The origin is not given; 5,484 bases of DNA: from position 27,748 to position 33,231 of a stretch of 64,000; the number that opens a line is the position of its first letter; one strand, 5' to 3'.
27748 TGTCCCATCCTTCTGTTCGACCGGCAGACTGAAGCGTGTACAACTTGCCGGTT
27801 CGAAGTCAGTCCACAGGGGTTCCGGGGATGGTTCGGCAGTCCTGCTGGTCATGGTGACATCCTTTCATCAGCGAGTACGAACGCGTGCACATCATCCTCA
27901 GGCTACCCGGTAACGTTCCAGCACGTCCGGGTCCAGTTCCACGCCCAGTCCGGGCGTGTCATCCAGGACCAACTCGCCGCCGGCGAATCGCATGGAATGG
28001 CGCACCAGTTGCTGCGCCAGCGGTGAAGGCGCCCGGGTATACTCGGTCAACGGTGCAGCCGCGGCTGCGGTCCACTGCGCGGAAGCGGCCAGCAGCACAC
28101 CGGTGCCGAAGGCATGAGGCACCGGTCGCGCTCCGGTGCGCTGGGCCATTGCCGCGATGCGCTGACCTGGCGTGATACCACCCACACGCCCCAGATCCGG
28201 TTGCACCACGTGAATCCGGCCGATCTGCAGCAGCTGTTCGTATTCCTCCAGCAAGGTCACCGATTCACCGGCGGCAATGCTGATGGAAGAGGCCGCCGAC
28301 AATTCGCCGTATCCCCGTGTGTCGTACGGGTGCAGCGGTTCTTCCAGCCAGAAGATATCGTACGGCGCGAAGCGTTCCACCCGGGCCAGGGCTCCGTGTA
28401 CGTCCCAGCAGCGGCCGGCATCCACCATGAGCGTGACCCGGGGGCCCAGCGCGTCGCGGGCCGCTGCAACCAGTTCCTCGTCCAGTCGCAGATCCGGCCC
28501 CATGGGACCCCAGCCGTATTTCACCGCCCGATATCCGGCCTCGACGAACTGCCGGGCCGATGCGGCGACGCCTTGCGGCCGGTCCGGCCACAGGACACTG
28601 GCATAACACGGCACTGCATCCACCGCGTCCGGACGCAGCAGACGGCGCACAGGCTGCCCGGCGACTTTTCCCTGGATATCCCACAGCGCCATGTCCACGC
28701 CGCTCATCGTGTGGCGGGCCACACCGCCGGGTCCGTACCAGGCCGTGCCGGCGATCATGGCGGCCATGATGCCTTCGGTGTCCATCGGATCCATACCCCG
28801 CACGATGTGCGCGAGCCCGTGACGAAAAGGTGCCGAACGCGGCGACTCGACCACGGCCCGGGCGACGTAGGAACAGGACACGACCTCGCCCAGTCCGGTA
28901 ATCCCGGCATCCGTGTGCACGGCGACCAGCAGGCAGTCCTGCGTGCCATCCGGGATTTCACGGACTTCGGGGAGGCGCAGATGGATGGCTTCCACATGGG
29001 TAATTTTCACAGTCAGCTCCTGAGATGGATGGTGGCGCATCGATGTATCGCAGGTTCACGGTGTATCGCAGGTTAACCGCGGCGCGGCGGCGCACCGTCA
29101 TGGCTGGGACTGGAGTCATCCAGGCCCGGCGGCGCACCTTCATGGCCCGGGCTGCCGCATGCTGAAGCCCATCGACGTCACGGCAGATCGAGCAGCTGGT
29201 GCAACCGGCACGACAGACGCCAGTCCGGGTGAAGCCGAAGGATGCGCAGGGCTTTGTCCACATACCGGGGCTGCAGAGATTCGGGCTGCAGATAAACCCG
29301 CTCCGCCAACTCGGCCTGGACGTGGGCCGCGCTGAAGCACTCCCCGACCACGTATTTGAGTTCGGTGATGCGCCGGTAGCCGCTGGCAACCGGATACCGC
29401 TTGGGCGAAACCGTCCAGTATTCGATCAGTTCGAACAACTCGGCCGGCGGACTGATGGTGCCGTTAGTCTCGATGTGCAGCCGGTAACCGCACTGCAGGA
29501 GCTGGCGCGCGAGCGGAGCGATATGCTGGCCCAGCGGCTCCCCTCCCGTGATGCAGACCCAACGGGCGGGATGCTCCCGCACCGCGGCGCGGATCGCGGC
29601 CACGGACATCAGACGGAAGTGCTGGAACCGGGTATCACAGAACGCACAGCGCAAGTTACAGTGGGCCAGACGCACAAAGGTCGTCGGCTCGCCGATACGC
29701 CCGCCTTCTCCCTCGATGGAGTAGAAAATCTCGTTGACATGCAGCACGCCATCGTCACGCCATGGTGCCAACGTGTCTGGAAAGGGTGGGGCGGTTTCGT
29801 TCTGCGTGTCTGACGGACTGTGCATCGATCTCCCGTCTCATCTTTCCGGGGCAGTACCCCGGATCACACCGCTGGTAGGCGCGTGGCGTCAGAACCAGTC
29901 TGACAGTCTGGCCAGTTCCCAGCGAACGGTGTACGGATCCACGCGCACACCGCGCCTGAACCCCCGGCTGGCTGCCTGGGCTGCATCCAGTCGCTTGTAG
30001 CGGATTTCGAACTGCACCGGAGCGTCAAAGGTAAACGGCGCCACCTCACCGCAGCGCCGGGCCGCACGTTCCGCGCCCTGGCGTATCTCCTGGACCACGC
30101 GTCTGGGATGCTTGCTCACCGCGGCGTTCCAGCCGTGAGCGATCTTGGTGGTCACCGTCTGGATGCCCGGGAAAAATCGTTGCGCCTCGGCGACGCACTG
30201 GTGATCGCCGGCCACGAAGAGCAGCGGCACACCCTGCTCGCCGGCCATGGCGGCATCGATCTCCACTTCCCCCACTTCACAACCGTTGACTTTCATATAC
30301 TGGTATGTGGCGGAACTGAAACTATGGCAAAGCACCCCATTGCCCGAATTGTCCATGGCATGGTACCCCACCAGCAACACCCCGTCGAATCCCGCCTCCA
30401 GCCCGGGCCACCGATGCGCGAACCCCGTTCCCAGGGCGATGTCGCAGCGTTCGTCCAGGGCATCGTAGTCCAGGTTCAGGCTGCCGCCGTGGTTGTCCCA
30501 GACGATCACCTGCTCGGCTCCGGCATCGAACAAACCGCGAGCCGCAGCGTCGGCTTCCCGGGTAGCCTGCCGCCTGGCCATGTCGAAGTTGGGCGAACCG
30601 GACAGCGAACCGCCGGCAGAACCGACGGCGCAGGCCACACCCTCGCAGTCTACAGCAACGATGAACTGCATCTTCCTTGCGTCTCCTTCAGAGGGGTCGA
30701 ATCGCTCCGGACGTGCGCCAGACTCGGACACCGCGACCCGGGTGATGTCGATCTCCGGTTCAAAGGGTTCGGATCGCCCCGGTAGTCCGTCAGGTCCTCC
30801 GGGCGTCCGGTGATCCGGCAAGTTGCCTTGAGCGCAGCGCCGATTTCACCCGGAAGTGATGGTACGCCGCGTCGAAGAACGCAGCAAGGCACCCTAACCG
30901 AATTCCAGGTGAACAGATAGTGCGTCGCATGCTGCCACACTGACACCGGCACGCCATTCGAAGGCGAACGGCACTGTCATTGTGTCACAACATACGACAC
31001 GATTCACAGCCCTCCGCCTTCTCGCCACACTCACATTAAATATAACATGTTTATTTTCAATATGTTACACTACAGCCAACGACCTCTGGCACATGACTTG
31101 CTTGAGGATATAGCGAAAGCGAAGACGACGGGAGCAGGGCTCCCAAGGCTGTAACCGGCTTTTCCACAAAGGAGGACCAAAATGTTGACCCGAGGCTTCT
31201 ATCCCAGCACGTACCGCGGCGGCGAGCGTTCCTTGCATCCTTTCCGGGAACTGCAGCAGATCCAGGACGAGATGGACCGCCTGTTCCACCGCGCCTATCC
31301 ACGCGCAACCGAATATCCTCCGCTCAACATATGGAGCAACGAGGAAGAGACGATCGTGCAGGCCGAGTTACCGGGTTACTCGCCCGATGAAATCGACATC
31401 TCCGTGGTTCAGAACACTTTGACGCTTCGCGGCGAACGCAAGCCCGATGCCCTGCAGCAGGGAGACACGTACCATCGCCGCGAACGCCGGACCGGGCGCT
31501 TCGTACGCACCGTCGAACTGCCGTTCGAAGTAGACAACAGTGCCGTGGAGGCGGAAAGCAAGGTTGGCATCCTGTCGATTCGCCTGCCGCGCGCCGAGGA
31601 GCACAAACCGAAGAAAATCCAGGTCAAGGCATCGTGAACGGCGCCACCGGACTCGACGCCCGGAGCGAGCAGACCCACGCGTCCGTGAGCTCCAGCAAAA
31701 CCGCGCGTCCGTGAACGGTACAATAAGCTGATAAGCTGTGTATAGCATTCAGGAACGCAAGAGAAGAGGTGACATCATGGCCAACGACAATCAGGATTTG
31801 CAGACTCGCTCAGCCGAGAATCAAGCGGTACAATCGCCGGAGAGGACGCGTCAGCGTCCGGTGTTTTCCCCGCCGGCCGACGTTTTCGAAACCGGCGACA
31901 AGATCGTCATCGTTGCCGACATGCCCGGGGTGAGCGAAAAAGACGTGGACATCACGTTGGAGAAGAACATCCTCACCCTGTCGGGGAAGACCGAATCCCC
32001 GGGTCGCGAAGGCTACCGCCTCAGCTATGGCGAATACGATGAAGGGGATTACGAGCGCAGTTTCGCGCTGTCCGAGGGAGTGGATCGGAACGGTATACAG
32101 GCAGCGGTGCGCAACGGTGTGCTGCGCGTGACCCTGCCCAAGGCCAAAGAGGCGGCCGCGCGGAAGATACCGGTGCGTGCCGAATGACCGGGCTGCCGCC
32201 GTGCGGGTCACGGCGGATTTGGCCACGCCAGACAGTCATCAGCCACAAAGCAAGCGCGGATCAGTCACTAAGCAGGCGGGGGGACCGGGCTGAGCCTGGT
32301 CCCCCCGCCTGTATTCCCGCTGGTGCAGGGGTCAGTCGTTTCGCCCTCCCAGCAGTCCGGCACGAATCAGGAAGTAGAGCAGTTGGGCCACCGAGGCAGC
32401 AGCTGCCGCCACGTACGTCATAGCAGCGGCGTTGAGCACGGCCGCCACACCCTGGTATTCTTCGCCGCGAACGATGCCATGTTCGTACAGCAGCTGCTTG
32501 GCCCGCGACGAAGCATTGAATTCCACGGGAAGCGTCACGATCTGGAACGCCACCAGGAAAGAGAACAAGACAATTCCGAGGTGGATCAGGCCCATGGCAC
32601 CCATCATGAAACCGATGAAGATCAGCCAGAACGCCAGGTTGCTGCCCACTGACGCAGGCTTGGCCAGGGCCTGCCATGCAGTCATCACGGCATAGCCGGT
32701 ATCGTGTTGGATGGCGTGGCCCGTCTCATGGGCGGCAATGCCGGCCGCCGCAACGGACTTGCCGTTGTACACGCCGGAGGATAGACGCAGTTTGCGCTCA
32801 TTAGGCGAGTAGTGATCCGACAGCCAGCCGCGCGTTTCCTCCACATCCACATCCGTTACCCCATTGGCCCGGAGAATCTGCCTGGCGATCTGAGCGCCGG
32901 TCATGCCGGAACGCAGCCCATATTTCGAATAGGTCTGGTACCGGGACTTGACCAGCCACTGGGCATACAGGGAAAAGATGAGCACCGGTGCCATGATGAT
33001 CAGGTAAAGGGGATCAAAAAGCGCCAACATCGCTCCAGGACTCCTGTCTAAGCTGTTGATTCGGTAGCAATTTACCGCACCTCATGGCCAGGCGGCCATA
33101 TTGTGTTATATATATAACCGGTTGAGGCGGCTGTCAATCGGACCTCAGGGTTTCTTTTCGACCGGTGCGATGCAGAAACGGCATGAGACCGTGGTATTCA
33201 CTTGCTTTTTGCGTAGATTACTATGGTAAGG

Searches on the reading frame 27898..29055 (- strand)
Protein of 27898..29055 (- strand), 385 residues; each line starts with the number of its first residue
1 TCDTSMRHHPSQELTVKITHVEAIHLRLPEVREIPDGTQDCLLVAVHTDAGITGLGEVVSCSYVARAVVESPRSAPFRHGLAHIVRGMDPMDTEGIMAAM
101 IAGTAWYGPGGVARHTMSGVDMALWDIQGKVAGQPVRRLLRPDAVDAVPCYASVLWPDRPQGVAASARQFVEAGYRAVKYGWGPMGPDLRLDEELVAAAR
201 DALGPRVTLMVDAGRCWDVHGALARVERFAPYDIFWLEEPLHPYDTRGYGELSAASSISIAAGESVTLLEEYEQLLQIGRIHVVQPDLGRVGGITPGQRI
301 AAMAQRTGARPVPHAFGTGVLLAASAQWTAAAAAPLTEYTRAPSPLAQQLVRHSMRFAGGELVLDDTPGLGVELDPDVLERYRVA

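Call 56: search_protein_families(library=pfam, proteins=[window:27898-29055:-], max_evalue=0.00001)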
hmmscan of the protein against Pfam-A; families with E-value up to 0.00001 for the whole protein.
window:27898-29055:- (385 aa): 2 families
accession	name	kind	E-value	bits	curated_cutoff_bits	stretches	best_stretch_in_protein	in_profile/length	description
PF13378.12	MR_MLE_C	-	2.6e-57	194.5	29.4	1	163-378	2-219/219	Enolase C-terminal domain-like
PF02746.21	MR_MLE_N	-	2.6e-12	47.4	22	1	37-140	24-116/117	Mandelate racemase / muconate lactonizing enzyme, N-terminal domain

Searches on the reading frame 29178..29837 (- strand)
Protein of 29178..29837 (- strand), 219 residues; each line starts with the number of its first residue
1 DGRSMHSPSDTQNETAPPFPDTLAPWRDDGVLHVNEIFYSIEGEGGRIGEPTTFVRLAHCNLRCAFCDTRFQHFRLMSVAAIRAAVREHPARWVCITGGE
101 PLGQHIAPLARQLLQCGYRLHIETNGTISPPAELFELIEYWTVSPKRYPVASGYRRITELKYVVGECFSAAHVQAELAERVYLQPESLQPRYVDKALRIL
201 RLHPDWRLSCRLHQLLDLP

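Call 24: search_protein_families(library=pfam, proteins=[window:29178-29837:-], max_evalue=0.001)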
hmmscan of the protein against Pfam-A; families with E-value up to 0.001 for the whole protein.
window:29178-29837:- (219 aa): 1 family
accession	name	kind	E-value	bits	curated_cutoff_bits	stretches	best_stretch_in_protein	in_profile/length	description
PF04055.27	Radical_SAM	-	1e-09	39.2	29.5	1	59-139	6-99/166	Radical SAM superfamily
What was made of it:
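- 29178..29837 (-): Not part of the system: the only radical-SAM gene in the window, QueE-like. Radical_SAM (call 24).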

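Call 25: search_protein_families(library=ncbifam, proteins=[window:29178-29837:-], max_evalue=0.0001)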
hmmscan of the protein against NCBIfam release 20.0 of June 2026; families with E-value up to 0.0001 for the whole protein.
window:29178-29837:- (219 aa): 6 families
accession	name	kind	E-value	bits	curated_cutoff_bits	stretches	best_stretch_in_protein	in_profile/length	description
TIGR04349.1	rSAM_QueE_gams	hypoth_equivalog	2.3e-26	92.8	300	1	32-128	1-100/210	7-carboxy-7-deazaguanine synthase QueE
TIGR04508.1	queE_Cx14CxxC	equivalog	3.3e-22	79.3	240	1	33-218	2-207/208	7-carboxy-7-deazaguanine synthase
TIGR03963.1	rSAM_QueE_Clost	equivalog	2.5e-21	76.4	260.1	1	33-129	2-105/219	putative 7-carboxy-7-deazaguanine synthase QueE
TIGR04322.1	rSAM_QueE_Ecoli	equivalog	1.1e-20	74.1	200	2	86-218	73-214/215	7-carboxy-7-deazaguanine synthase QueE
TIGR03365.1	Bsubt_queE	equivalog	1.7e-15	57.2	206.1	1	32-162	3-142/238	7-carboxy-7-deazaguanine synthase QueE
TIGR02495.1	NrdG2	equivalog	2.6e-08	33.4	131.15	1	51-139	17-110/193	anaerobic ribonucleoside-triphosphate reductase activating protein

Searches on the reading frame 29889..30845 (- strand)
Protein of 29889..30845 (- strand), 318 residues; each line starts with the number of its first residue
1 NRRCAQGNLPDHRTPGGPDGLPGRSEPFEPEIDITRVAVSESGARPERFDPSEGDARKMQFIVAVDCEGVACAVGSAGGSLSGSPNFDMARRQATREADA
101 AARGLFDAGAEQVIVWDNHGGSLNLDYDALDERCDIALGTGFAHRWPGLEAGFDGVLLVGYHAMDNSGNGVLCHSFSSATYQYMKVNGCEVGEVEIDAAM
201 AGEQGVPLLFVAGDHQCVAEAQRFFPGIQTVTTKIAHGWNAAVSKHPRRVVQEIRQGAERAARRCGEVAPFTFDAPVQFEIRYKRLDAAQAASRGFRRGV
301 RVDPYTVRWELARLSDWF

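Call 56: search_protein_families(library=pfam, proteins=[window:29889-30845:-], max_evalue=0.00001)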
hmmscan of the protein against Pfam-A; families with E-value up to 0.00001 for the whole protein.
window:29889-30845:- (318 aa): 1 family
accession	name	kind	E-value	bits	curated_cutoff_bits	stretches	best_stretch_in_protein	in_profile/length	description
PF04951.18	Peptidase_M55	-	1.5e-62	211.9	25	1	59-314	1-255/264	D-aminopeptidase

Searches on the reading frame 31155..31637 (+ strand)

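Call 92: search_protein_families(library=pfam, proteins=[window:31155-31637:+], max_evalue=0.00001)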
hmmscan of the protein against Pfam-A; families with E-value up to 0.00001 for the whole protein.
window:31155-31637:+ (160 aa): 1 family
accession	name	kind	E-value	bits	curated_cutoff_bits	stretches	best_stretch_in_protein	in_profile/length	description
PF00011.27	HSP20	-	9.1e-21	74.3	20.8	1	59-158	2-102/102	Hsp20/alpha crystallin family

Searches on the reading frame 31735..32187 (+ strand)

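Call 92: search_protein_families(library=pfam, proteins=[window:31735-32187:+], max_evalue=0.00001)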
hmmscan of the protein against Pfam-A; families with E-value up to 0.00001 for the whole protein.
window:31735-32187:+ (150 aa): 1 family
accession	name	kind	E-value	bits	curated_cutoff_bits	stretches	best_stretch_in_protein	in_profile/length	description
PF00011.27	HSP20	-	2.2e-19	69.9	20.8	1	51-147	3-101/102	Hsp20/alpha crystallin family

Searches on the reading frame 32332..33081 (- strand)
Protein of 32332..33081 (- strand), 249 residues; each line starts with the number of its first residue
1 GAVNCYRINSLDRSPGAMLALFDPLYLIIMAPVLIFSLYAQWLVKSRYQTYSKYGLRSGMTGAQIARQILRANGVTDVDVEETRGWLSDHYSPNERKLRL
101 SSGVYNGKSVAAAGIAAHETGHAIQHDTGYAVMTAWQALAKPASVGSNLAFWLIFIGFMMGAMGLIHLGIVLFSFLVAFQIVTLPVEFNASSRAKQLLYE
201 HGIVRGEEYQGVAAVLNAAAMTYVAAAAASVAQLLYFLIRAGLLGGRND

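Call 92: search_protein_families(library=pfam, proteins=[window:32332-33081:-], max_evalue=0.00001)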
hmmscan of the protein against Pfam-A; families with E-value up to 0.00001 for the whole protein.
window:32332-33081:- (249 aa): 1 family
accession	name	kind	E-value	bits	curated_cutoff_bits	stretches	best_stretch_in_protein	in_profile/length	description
PF04298.18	Zn_peptidase_2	-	9.4e-84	280.7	27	1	26-240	1-216/218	Putative neutral zinc metallopeptidase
